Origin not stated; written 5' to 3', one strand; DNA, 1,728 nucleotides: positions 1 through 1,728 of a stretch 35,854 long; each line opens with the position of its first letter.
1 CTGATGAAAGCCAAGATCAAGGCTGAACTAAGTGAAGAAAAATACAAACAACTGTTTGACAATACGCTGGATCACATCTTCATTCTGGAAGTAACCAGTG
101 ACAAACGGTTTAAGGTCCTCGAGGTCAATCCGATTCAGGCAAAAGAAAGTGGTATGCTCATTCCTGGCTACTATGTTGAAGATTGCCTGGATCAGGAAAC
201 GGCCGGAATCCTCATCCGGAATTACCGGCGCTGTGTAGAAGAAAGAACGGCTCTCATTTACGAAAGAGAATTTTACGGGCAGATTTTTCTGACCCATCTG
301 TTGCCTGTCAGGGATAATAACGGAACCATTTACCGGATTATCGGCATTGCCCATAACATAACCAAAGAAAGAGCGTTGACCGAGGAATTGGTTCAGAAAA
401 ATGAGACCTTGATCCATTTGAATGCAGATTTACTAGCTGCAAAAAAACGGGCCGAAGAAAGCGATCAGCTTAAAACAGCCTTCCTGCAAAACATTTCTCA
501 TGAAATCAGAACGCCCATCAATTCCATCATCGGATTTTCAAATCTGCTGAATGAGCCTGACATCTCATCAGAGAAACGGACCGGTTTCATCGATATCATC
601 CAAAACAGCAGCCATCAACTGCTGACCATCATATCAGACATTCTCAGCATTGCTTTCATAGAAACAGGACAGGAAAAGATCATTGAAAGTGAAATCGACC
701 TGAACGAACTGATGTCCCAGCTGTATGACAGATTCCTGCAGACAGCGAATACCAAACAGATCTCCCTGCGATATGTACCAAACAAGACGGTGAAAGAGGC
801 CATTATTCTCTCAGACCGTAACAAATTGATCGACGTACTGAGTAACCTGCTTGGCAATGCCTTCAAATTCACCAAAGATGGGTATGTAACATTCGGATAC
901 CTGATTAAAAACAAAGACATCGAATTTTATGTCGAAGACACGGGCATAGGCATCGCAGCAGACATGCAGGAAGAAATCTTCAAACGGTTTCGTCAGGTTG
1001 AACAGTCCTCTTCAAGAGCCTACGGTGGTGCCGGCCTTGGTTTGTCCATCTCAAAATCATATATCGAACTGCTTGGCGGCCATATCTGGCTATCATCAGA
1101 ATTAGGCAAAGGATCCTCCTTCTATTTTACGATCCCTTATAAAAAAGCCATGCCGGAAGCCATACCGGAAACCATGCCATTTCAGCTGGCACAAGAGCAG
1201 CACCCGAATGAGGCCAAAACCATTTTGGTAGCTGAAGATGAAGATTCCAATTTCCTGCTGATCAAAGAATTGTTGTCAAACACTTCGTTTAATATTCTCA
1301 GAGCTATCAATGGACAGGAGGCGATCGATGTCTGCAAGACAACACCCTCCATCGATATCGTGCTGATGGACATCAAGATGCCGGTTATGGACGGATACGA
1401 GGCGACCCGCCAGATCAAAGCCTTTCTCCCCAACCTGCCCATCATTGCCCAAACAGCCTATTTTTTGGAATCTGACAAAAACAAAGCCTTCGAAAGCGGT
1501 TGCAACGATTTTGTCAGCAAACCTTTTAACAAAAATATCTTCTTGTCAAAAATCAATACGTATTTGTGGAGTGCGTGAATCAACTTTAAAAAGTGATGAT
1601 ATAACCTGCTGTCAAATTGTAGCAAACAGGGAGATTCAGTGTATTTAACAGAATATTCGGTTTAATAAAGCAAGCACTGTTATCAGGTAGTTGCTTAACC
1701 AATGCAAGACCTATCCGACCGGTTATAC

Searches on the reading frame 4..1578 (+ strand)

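Call 65: search_protein_families(library=pfam, proteins=[window:4-1578:+], max_evalue=0.05)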
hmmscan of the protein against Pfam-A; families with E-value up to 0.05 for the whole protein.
window:4-1578:+ (524 aa): 4 families
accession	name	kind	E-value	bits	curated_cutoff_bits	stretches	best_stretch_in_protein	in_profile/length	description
PF02518.31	HATPase_c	-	4.8e-26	91.8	26.4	1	271-380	2-110/111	Histidine kinase-, DNA gyrase B-, and HSP90-like ATPase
PF00072.30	Response_reg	-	3.4e-23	82.4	30.2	1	407-517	1-110/111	Response regulator receiver domain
PF00512.31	HisKA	-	1.2e-15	57.7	26.9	1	157-222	2-66/66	His Kinase A (phospho-acceptor) domain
PF08448.16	PAS_4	-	0.001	19.7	23.1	1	33-123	12-109/110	PAS fold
